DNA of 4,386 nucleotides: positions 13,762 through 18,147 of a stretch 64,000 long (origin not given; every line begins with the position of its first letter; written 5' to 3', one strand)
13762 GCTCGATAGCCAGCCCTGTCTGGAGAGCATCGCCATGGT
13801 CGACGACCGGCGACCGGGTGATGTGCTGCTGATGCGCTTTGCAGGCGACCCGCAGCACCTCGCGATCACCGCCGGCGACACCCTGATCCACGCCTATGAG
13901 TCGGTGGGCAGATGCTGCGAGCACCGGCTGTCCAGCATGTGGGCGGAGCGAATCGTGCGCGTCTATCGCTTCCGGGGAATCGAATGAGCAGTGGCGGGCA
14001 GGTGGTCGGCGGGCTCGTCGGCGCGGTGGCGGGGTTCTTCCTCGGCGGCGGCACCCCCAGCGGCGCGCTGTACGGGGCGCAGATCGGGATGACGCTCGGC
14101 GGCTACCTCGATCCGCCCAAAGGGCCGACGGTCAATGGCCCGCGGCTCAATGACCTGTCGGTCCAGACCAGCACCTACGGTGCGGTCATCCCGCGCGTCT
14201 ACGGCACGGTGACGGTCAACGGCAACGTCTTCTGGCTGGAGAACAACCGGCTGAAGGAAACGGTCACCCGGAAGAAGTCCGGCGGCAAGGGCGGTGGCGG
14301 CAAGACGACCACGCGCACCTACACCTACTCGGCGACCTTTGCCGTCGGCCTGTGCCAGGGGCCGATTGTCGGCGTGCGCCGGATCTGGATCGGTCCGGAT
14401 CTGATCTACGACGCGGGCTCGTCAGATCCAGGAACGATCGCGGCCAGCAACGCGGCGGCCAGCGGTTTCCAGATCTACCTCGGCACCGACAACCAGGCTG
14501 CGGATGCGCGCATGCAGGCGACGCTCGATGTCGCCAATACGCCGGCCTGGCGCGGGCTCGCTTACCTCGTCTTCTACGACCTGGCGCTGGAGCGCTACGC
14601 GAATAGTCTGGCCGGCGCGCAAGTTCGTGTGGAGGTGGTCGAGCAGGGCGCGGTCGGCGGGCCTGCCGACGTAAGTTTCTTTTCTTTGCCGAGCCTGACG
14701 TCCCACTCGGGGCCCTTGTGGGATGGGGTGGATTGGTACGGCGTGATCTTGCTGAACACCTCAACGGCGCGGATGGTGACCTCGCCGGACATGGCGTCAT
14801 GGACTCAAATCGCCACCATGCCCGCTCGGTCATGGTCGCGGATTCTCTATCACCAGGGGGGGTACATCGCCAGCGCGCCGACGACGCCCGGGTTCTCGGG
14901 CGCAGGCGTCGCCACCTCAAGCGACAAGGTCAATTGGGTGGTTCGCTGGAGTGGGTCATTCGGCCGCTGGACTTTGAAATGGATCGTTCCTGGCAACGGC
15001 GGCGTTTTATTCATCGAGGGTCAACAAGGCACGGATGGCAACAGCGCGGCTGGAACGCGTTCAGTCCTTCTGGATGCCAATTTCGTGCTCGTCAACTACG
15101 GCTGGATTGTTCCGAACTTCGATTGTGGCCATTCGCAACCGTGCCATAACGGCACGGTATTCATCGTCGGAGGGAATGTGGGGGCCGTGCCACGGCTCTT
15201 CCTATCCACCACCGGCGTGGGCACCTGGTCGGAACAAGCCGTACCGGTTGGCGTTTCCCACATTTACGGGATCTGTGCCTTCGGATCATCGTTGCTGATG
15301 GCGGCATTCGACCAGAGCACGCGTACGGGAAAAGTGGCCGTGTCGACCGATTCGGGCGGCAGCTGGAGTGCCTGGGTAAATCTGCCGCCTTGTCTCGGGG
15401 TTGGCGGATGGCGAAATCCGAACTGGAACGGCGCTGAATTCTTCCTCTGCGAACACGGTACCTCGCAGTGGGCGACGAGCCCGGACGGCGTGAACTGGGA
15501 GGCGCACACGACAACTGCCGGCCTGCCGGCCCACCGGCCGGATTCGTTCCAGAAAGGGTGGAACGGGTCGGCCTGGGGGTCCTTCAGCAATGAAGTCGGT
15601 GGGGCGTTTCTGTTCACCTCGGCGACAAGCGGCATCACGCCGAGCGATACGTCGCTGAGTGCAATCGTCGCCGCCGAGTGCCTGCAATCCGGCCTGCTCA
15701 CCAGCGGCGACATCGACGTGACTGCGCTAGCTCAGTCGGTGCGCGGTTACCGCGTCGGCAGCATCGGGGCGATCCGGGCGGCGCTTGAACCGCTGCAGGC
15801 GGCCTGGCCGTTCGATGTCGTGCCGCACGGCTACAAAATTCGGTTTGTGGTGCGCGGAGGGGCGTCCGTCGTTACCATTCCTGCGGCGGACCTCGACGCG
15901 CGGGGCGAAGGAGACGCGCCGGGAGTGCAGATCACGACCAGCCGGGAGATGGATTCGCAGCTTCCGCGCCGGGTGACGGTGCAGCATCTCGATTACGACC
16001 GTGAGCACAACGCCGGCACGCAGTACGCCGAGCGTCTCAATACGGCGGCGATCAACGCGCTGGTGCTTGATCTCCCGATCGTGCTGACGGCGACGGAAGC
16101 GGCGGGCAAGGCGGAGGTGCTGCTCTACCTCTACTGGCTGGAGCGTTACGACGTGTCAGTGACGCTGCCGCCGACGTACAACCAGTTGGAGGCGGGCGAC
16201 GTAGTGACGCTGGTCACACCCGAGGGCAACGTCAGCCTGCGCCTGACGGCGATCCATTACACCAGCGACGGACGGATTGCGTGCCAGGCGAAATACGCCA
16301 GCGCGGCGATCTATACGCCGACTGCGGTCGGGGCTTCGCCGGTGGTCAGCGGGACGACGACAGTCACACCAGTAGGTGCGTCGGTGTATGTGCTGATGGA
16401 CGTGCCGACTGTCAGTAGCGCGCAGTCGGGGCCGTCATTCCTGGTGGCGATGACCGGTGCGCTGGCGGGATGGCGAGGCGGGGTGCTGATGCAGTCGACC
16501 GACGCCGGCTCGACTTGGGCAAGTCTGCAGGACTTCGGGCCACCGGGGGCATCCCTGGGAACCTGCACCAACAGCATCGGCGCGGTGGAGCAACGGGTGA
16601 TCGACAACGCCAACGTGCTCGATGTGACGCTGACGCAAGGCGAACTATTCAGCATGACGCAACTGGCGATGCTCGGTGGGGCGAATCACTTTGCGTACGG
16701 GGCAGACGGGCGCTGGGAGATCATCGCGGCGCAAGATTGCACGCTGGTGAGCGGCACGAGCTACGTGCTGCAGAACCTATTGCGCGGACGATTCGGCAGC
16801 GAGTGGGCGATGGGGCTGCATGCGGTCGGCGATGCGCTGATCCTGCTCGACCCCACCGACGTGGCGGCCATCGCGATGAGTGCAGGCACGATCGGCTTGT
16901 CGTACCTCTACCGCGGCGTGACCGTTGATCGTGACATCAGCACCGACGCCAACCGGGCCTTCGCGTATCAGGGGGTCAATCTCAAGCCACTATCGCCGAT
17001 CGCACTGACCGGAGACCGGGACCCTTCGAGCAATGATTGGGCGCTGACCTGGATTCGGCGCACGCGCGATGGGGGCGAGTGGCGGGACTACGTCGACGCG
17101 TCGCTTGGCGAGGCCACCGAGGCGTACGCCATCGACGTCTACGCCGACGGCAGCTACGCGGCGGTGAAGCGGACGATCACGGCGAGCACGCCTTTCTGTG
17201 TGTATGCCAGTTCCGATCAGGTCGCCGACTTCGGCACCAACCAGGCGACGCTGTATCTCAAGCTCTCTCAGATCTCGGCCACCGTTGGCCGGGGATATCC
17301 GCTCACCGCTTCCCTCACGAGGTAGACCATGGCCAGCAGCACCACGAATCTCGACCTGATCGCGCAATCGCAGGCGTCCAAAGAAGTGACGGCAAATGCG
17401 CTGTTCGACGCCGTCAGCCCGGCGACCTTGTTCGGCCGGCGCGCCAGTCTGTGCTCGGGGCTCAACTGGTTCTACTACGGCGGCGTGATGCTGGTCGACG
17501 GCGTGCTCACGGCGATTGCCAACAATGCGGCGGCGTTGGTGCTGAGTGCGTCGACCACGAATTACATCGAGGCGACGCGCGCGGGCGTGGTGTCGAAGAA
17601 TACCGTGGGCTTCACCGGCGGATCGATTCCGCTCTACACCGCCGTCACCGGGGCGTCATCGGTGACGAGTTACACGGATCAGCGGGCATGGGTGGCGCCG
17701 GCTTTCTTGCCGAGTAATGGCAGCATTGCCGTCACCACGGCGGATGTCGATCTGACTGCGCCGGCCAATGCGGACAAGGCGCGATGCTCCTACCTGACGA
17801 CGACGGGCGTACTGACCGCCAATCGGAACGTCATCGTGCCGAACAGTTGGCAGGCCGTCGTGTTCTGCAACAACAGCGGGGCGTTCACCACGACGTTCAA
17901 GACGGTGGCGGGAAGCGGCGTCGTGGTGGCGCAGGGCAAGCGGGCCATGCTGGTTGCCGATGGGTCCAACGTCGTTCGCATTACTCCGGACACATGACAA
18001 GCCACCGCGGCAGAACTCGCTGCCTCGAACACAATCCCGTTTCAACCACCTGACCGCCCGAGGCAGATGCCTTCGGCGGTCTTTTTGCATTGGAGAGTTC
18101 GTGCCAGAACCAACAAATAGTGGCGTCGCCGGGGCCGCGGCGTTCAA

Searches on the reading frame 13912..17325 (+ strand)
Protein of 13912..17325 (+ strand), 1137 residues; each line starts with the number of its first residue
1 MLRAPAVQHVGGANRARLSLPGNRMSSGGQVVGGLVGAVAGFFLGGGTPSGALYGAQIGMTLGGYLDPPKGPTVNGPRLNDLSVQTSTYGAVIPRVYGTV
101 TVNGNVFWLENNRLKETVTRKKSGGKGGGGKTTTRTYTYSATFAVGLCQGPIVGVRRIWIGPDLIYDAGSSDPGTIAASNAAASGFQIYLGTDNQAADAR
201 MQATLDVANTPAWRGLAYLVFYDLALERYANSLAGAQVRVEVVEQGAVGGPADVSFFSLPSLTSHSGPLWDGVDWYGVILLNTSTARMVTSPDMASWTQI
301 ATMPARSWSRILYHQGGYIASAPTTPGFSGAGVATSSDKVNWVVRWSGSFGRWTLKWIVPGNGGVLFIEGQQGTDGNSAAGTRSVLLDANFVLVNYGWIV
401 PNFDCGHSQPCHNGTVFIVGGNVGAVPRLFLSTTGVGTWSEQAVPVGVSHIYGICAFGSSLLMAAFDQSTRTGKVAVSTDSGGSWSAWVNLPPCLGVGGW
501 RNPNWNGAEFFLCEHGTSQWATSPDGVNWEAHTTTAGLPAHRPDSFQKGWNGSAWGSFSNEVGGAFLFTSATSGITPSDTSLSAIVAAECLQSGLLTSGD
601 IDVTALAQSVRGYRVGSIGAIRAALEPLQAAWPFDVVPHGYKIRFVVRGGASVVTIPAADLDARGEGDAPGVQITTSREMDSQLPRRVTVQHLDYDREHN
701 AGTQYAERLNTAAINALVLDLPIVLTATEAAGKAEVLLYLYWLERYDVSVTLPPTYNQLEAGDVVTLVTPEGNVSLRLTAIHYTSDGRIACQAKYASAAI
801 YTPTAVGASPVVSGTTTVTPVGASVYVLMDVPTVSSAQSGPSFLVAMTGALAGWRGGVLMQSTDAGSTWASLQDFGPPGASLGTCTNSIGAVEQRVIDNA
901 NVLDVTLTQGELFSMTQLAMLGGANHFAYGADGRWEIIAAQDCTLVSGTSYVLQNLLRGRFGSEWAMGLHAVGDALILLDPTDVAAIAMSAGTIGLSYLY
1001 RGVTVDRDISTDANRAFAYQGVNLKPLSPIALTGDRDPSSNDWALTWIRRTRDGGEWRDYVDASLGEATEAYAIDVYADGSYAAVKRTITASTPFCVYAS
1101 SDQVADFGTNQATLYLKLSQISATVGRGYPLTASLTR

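Call 6: search_protein_families(library=phrogs, proteins=[window:13912-17325:+], max_evalue=0.01)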
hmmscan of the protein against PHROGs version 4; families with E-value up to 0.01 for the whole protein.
window:13912-17325:+ (1137 aa): 4 families
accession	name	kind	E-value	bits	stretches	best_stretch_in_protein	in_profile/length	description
phrog_4271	-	tail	4.3e-175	585.6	2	578-1136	748-1308/1309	tail protein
phrog_1101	-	tail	2.8e-30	106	1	73-225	25-188/1405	tail protein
phrog_6284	-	tail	9e-05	21.4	1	127-226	2-112/1280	tail protein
phrog_1180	-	tail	0.0031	18.4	1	69-126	22-77/78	tail assembly chaperone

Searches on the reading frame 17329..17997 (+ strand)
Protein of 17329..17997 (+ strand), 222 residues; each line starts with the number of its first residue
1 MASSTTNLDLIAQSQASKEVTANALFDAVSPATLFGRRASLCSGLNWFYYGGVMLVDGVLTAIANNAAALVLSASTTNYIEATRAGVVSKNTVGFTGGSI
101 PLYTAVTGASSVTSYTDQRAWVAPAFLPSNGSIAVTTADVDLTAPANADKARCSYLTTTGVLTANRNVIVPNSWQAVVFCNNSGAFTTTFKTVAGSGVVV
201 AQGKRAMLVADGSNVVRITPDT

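Call 5: search_protein_families(library=pfam, proteins=[window:17329-17997:+], max_evalue=1)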
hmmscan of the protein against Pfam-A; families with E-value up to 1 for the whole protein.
window:17329-17997:+ (222 aa): 0 families

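Call 6: search_protein_families(library=phrogs, proteins=[window:17329-17997:+], max_evalue=0.01)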
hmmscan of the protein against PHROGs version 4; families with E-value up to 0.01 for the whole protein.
window:17329-17997:+ (222 aa): 3 families
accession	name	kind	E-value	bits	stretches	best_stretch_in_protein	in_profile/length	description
phrog_31104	-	unknown function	3.8e-07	30.6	1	131-204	51-125/365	-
phrog_18503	-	unknown function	0.00056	19.3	1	72-123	323-379/844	-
phrog_9625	-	unknown function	0.0094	14.5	0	51-213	914-1073/1586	-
